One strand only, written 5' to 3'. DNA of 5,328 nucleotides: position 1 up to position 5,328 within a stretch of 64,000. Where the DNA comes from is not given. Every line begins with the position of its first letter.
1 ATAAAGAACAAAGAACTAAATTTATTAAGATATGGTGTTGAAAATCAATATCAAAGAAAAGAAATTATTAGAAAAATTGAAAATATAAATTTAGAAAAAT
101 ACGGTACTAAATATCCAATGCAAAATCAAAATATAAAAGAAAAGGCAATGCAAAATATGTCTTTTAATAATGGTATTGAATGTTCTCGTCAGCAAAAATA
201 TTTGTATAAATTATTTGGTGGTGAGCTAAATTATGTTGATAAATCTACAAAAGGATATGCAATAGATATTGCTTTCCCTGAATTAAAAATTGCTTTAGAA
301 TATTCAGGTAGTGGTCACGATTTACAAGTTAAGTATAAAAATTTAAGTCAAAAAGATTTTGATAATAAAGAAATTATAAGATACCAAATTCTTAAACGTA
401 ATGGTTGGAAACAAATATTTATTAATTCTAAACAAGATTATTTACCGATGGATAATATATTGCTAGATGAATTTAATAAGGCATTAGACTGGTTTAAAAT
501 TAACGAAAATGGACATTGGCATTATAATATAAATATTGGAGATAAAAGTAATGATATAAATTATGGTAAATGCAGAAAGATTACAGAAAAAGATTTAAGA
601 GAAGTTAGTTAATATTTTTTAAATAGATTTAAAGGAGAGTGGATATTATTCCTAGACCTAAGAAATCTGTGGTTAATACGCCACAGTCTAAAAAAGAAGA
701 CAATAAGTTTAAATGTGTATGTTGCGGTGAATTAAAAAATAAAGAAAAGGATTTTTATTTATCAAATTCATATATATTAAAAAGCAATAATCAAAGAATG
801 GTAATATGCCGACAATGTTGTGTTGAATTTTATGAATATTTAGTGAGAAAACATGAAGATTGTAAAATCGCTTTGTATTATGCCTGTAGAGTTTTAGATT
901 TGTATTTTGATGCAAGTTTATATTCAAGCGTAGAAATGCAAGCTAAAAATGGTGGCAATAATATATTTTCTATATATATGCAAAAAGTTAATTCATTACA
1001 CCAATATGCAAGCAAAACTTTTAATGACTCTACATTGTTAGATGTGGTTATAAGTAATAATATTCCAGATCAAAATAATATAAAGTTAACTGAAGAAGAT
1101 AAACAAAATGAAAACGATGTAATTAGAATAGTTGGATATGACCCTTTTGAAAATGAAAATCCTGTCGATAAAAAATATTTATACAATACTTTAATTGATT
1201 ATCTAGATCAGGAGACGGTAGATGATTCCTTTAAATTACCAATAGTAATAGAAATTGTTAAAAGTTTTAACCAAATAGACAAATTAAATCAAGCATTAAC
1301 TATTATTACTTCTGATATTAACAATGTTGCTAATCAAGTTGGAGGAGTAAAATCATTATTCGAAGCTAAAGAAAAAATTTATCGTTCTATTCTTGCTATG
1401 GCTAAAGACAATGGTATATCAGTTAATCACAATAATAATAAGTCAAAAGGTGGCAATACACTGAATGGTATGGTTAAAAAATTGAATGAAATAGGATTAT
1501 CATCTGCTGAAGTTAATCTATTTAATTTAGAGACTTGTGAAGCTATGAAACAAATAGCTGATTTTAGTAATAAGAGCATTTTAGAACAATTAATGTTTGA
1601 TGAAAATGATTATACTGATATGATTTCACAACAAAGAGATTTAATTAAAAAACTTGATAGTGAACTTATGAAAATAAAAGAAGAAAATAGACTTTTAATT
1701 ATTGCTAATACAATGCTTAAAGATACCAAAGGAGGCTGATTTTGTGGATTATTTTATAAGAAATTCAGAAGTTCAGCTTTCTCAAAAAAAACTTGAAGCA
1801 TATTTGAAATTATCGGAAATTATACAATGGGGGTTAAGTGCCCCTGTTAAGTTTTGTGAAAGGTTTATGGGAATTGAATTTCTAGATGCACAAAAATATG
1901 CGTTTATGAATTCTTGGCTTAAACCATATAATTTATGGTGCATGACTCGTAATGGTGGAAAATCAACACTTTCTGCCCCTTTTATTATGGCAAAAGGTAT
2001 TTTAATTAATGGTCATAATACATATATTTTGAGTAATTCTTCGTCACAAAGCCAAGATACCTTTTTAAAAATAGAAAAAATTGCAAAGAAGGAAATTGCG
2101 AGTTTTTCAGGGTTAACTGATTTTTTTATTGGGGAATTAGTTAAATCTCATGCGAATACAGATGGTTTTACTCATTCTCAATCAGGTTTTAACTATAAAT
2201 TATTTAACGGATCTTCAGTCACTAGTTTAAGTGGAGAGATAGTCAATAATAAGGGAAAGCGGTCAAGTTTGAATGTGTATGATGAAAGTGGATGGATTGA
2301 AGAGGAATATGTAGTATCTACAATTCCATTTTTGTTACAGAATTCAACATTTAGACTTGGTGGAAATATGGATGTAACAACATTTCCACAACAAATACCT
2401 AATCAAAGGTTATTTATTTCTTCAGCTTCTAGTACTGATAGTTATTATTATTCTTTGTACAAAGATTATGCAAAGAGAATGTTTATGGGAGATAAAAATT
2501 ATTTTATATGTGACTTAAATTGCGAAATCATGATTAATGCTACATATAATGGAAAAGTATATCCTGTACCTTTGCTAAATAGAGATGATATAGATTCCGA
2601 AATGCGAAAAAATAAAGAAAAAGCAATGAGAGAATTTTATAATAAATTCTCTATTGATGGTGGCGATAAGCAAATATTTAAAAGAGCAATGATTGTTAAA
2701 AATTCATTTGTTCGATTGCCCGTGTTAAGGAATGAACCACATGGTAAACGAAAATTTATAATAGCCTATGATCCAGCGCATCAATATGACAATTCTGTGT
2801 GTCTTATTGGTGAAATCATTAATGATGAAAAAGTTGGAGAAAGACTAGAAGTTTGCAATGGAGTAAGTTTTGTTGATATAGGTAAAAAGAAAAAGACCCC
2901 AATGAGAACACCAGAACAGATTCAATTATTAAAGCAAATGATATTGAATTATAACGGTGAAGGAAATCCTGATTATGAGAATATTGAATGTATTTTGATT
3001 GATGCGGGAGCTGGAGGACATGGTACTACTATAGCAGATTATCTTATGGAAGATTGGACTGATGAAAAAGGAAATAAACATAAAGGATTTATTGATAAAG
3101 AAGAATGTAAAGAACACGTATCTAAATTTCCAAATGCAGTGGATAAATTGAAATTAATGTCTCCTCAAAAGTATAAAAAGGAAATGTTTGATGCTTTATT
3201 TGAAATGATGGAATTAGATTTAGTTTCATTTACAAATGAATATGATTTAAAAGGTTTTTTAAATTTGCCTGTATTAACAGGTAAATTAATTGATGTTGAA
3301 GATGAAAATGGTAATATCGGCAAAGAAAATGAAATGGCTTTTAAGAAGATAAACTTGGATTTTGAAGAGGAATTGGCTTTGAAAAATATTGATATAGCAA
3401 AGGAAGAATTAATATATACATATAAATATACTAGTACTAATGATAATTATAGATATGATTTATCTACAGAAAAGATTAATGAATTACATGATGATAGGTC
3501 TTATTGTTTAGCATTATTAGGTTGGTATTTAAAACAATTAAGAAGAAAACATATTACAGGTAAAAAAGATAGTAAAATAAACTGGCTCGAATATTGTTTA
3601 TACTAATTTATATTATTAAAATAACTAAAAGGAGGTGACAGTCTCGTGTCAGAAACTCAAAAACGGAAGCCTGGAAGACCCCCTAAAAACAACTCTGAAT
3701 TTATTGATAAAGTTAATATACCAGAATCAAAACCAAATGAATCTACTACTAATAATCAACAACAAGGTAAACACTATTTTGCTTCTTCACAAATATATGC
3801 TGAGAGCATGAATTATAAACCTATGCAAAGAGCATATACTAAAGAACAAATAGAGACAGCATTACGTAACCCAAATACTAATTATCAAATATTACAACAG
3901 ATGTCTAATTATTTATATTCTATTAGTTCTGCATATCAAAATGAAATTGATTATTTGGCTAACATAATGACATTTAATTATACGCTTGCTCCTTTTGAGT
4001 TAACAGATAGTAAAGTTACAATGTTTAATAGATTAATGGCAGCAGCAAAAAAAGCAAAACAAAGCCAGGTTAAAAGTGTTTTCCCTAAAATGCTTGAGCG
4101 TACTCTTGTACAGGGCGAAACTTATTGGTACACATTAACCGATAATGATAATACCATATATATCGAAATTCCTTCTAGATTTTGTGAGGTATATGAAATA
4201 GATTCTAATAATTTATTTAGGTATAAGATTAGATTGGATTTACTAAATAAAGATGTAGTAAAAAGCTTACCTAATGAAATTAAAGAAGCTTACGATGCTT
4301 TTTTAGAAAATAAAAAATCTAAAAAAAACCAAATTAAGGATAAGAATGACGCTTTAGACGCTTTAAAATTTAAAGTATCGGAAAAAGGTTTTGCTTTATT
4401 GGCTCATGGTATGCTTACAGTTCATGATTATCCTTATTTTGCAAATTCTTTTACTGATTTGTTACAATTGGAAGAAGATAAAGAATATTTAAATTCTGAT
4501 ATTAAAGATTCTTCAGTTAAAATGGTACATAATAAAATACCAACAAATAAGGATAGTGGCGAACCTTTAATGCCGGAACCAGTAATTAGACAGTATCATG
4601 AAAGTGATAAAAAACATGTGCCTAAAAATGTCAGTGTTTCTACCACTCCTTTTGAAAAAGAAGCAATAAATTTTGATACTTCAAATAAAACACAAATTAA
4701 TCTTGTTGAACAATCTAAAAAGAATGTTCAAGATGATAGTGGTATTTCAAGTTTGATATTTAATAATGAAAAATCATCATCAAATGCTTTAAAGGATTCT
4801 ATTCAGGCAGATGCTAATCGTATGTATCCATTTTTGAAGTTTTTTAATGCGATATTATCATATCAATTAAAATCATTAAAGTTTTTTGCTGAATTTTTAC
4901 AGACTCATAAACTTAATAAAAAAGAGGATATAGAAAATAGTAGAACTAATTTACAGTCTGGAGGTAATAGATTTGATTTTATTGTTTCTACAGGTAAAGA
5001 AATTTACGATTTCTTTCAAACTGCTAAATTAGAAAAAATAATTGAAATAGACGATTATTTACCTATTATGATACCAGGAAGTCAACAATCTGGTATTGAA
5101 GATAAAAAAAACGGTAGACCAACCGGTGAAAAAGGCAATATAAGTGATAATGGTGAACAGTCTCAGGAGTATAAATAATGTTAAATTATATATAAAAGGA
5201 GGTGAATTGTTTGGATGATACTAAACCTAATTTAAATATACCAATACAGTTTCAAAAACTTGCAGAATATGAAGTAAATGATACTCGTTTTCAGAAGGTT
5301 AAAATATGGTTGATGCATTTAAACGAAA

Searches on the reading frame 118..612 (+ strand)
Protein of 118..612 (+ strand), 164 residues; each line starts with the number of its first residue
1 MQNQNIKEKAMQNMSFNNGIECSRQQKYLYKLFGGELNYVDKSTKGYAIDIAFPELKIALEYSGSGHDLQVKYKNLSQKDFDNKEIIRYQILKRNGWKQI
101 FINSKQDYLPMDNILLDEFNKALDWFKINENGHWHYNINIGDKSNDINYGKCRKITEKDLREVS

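Call 74: search_protein_families(library=pfam, max_evalue=0.01, proteins=[window:118-612:+])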
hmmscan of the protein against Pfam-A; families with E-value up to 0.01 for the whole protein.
window:118-612:+ (164 aa): 0 families

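Call 81: find_encoding_contigs(protein=window:118-612:+, flank=10000, max_places=1)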
Protein window:118-612:+ (164 aa): no gene with exactly this product is on record in the collection.

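Call 84: find_encoding_contigs(protein=window:148-612:+, flank=10000, max_places=1)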
Protein window:148-612:+ (154 aa): no gene with exactly this product is on record in the collection.

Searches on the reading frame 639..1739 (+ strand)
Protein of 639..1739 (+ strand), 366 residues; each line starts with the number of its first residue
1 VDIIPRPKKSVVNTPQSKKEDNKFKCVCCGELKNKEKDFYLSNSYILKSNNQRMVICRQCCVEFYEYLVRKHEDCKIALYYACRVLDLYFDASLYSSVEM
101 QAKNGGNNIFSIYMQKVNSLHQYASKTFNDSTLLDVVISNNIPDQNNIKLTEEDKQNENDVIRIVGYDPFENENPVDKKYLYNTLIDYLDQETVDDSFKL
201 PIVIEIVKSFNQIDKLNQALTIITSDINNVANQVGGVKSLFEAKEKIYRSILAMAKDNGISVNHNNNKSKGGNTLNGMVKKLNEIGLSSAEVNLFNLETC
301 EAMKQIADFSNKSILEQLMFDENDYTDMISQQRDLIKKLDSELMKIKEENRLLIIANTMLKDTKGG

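Call 10: search_protein_families(library=phrogs, max_evalue=0.001, proteins=[window:639-1739:+])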
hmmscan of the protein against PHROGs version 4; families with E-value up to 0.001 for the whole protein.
window:639-1739:+ (366 aa): 1 family
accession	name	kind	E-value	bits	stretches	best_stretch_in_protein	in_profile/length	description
phrog_3314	-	unknown function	2.9e-18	67.3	1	20-157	3-128/286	-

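Call 74: search_protein_families(library=pfam, max_evalue=0.01, proteins=[window:639-1739:+])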
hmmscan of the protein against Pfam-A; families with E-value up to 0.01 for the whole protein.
window:639-1739:+ (366 aa): 0 families

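Call 86: find_encoding_contigs(protein=window:639-1736:+, flank=10000, max_places=1)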
Protein seq(366 aa) (366 aa): 1 contig read that carries it; 1 place shown.
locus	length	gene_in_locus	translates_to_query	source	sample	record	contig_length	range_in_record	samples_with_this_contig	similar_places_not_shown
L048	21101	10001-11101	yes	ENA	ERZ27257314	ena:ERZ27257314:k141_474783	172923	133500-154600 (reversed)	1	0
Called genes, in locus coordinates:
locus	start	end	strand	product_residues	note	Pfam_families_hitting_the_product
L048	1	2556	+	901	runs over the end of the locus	-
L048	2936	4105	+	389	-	PF13638:PIN_4, PF02562:PhoH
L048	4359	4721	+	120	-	-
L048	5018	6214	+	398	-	-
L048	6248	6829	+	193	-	PF00574:CLP_protease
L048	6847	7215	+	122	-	-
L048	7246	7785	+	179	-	-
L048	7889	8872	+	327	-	-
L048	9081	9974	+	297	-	PF24308:DUF7487 (weak)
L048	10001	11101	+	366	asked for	PF27269:YonG_N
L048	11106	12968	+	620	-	-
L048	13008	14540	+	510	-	-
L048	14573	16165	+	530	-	PF27290:YonD_N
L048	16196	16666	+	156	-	-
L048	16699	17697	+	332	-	PF27364:YonB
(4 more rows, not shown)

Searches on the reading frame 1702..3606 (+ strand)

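Call 10: search_protein_families(library=phrogs, max_evalue=0.001, proteins=[window:1702-3606:+])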
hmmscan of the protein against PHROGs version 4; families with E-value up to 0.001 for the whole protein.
window:1702-3606:+ (634 aa): 3 families
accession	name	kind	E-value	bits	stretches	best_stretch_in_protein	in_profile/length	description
phrog_2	-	head and packaging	4.4e-20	73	1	50-615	256-600/807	terminase large subunit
phrog_9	-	head and packaging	4.9e-05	23.4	1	49-208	189-341/812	terminase large subunit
phrog_15503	-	unknown function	0.0003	21.2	1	7-204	14-200/245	-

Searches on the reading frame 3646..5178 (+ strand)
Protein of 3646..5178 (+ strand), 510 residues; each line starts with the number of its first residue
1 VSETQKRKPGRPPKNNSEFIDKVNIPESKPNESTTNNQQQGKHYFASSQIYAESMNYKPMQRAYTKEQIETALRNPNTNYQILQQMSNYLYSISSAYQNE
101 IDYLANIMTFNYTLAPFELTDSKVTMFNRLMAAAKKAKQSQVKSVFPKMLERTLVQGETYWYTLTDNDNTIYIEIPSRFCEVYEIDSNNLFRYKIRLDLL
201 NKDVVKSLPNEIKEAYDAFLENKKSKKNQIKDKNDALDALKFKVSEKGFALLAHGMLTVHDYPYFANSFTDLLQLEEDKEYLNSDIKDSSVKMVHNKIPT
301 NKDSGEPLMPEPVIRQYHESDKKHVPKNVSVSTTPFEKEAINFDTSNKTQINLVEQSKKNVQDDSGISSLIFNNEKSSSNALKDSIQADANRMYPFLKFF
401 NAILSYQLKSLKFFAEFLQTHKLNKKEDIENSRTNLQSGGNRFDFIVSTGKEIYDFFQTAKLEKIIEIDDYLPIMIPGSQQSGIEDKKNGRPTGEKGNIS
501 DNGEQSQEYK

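Call 10: search_protein_families(library=phrogs, max_evalue=0.001, proteins=[window:3646-5178:+])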
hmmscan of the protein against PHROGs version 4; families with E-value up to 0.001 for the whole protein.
window:3646-5178:+ (510 aa): 1 family
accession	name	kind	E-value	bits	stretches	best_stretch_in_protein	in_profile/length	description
phrog_2739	-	head and packaging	9.8e-74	249.8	1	43-507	27-493/501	portal protein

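Call 11: search_dna_similar(query=window:3646-5178:+, collection=phages, mode=protein, max_rows=25)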
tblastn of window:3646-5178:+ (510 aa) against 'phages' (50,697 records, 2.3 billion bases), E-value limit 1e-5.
Records with a match: 79; places in all: 79; records where one place covers at least 80% of the query: 67.
Best place of each record, by identity: <60% 79.
By first word of the organism name: Bacillus 36; Lactococcus 22; Clostridioides 6; Staphylococcus 4; Mammaliicoccus 4; Clostridium 2; Brevibacillus 2; Peptoclostridium 1; Alicyclobacillus 1; Bacteriophage 1.
By host as written in the record: Lactococcus lactis 17; Bacillus anthracis Sterne 10; Bacillus anthracis 7; Bacillus cereus 7; Clostridioides difficile 3; Clostridium difficile 2; - 2; Bacillus cereus VKM B-370 2; and 22 more.
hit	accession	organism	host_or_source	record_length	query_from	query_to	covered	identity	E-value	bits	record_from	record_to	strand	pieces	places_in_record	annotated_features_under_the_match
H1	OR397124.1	Clostridioides phage AR1086-1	Clostridioides difficile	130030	37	498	91%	28.8%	8e-39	157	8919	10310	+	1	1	hypothetical protein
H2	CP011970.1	Peptoclostridium phage phiCDIF1296T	Peptoclostridium difficile strain ...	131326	37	498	91%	28.8%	8e-39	157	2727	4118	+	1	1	putative phage structural protein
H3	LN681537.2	Clostridium phage phiCD211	Clostridium difficile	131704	37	498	91%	28.8%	8e-39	157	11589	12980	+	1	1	Putative structural protein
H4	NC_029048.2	Clostridium phage phiCD211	Clostridium difficile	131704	37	498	91%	28.8%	8e-39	157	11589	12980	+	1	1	portal protein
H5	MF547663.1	Clostridioides phage LIBA2945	Clostridioides difficile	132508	62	506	87%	29.2%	6e-41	163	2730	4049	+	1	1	hypothetical protein (x2)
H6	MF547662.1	Clostridioides phage LIBA6276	Clostridioides difficile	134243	62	506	87%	29.2%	6e-41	163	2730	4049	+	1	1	hypothetical protein (x2)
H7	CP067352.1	Clostridioides phage ES-S-0173-01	Clostridioides sp. ES-S-0173-01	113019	62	506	87%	28.8%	2e-38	156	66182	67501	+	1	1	record has no annotation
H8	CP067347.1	Clostridioides phage ES-S-0107-01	Clostridioides sp. ES-S-0107-01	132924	62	506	87%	28.6%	5e-41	164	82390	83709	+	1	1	record has no annotation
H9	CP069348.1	Clostridioides phage pCD1602_4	water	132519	62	506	87%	28.4%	1e-38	156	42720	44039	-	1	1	record has no annotation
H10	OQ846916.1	Alicyclobacillus phage KKP_3916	Alicyclobacillus acidoterrestris strain ...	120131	64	510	88%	26.2%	7e-25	115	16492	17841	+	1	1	hypothetical protein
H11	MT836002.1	Bacteriophage sp.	human fecal samples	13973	59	508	88%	23.8%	3e-17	91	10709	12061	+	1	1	record has no annotation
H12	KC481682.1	Bacillus phage vB_BanS-Tsamsa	Bacillus anthracis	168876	62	508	88%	23.8%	9e-17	90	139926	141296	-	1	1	hypothetical protein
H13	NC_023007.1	Bacillus phage vB_BanS-Tsamsa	Bacillus anthracis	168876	62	508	88%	23.8%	9e-17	90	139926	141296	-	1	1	portal protein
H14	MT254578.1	Bacillus phage Izhevsk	Bacillus cereus VKM B-370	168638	62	508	88%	23.8%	9e-17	90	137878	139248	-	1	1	portal protein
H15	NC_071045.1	Bacillus phage Izhevsk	Bacillus cereus VKM B-370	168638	62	508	88%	23.8%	9e-17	90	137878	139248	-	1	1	portal protein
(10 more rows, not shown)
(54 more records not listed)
